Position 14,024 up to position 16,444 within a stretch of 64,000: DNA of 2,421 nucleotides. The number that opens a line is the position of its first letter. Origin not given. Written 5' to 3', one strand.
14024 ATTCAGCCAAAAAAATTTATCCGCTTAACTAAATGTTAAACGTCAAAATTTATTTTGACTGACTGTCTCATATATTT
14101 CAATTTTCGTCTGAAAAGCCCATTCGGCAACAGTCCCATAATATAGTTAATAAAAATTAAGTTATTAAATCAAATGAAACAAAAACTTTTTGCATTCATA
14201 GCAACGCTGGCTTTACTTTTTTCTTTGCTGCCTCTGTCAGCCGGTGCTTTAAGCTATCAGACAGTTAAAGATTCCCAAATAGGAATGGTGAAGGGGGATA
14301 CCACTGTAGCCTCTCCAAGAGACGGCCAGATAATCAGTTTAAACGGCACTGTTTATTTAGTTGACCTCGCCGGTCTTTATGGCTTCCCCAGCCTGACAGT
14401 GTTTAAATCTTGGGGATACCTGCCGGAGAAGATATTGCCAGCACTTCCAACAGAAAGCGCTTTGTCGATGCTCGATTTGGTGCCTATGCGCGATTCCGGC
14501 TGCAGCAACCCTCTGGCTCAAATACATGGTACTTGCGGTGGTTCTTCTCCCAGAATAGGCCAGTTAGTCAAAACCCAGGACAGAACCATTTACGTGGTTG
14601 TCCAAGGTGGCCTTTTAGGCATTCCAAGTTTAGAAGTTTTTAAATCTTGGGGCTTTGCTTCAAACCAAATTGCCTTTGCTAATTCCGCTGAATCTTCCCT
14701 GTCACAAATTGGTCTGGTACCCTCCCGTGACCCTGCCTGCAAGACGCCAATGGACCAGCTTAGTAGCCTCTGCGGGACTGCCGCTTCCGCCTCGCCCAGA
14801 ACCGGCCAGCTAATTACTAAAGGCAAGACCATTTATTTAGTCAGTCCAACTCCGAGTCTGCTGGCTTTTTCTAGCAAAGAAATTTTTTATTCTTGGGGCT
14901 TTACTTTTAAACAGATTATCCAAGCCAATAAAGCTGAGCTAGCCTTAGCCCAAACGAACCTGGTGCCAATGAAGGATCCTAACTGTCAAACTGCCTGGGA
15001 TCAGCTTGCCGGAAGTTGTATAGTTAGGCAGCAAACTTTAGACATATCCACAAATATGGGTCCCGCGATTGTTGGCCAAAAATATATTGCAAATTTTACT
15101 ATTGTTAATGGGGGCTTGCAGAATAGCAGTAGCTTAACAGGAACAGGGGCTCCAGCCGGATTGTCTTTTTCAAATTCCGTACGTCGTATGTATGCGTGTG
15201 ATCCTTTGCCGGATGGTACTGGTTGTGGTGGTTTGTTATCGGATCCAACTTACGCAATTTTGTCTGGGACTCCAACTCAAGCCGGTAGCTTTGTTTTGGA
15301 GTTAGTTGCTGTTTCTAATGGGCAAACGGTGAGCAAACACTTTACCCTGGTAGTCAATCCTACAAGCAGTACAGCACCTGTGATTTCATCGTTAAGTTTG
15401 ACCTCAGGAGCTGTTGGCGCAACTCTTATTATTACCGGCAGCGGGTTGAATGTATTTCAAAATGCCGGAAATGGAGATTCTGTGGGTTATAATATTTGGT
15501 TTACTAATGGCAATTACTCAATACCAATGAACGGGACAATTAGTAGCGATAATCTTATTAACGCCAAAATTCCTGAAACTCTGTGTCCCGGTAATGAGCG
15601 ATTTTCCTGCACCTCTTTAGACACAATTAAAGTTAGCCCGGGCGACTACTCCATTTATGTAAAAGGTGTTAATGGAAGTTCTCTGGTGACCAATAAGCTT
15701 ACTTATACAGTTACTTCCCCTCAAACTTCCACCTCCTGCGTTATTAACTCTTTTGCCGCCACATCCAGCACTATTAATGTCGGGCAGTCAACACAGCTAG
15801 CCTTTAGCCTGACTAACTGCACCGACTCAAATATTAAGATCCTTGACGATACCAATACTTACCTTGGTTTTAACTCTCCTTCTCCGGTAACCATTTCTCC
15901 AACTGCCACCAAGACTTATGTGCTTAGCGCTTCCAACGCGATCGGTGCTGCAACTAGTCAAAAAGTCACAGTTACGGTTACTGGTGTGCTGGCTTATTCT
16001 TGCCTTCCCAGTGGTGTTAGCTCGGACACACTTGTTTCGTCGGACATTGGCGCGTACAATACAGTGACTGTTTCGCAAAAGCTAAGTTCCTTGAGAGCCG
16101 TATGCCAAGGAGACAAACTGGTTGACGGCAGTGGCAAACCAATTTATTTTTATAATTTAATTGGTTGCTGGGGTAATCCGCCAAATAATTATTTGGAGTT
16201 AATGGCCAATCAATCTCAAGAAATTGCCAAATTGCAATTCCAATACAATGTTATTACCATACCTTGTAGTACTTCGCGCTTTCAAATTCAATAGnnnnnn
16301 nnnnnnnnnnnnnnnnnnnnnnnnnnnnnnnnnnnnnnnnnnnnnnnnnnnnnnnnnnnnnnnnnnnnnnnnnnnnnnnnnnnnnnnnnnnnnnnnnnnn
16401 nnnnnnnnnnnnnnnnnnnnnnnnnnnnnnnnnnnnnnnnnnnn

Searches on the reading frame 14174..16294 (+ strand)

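Call 36: search_protein_families(library=pfam, proteins=[window:14174-16294:+], max_evalue=0.001)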
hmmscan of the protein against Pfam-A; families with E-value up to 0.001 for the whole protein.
window:14174-16294:+ (706 aa): 1 family
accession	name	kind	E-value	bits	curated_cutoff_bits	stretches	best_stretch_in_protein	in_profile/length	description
PF16392.11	DUF5001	-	0.00042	20.7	23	0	533-606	7-74/86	Ig-like domain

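Call 80: search_protein_families(library=pfam, proteins=[window:14174-16294:+], max_evalue=1)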
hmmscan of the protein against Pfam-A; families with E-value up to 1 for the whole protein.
window:14174-16294:+ (706 aa): 2 families
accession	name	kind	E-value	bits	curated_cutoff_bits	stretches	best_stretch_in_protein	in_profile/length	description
PF16392.11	DUF5001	-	0.00042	20.7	23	1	533-606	7-74/86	Ig-like domain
PF03640.20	Lipoprotein_15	-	0.27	11.2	24.4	0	645-660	7-22/47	Secreted repeat of unknown function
